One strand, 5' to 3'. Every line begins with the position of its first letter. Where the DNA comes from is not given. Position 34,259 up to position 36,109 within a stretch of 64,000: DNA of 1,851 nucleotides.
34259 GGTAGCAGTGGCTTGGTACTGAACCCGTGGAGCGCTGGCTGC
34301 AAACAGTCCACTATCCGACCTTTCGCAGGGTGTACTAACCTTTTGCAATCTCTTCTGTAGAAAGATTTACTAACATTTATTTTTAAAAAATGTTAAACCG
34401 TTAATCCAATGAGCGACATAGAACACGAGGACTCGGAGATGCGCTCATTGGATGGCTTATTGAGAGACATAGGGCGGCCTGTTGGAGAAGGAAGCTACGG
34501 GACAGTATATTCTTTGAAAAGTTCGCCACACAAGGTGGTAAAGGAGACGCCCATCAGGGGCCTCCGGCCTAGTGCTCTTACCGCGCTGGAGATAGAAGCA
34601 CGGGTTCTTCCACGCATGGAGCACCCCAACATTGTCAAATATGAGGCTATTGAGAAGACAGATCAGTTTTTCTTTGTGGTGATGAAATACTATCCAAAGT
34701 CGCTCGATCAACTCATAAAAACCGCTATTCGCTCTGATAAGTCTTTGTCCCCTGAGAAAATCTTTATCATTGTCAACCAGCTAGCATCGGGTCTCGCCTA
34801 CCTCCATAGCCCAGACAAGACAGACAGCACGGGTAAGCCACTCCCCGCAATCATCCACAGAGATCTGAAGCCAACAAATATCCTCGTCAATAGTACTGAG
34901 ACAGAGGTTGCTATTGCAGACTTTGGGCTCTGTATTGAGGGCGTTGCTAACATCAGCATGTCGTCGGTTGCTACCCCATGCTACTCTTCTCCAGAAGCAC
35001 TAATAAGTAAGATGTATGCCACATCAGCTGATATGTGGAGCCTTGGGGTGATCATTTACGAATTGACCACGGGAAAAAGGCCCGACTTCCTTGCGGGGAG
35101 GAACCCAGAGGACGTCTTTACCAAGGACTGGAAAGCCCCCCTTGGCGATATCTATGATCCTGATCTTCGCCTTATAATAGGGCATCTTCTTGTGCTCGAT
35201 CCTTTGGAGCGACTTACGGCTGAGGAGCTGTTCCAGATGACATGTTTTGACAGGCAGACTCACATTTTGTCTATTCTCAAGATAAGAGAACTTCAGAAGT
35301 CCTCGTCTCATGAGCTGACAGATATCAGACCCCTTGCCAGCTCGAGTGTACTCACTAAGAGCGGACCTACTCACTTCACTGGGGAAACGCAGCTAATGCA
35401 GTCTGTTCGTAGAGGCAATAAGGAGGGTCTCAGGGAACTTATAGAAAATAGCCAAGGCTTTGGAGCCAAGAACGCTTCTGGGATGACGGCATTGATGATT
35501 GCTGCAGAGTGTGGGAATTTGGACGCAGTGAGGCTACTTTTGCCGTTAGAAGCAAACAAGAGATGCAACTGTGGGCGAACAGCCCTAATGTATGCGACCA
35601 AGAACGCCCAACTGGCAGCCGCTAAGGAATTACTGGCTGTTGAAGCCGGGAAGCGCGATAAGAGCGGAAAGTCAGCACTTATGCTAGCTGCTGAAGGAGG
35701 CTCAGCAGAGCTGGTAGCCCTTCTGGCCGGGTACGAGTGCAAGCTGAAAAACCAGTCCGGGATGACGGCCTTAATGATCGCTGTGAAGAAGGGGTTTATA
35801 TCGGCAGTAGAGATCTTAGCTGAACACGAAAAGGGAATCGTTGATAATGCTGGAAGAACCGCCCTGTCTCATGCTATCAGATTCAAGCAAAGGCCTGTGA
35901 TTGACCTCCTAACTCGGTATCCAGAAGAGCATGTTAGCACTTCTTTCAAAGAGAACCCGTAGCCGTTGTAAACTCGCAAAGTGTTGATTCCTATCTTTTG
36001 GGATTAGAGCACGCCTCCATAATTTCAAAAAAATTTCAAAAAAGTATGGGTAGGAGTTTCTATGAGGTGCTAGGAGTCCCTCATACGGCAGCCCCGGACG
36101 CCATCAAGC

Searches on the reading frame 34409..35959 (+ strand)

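Call 67: search_protein_families(library=pfam, proteins=[window:34409-35959:+], max_evalue=0.00001)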
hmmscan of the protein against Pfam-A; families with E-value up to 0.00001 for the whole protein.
window:34409-35959:+ (517 aa): 7 families
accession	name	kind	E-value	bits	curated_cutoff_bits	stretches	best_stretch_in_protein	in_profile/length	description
PF12796.13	Ank_2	-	2.9e-49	166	27.3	4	329-411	1-82/90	Ankyrin repeats (3 copies)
PF00069.31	Pkinase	-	5.9e-43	147.6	31.7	1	22-278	4-261/263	Protein kinase domain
PF07714.23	PK_Tyr_Ser-Thr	-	3.1e-26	92.7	23.1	1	22-225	4-204/258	Protein tyrosine and serine/threonine kinase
PF00023.36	Ank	-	7.9e-19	67.1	21.1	0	358-378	2-22/33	Ankyrin repeat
PF13606.12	Ank_3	-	9e-19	65.8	22.3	0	358-382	2-26/30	Ankyrin repeat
PF13637.12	Ank_4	-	4.3e-17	62.2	22.7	0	335-378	7-50/50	Ankyrin repeats (many copies)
PF13857.12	Ank_5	-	2.3e-16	60.2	27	1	355-396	13-56/56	Ankyrin repeats (many copies)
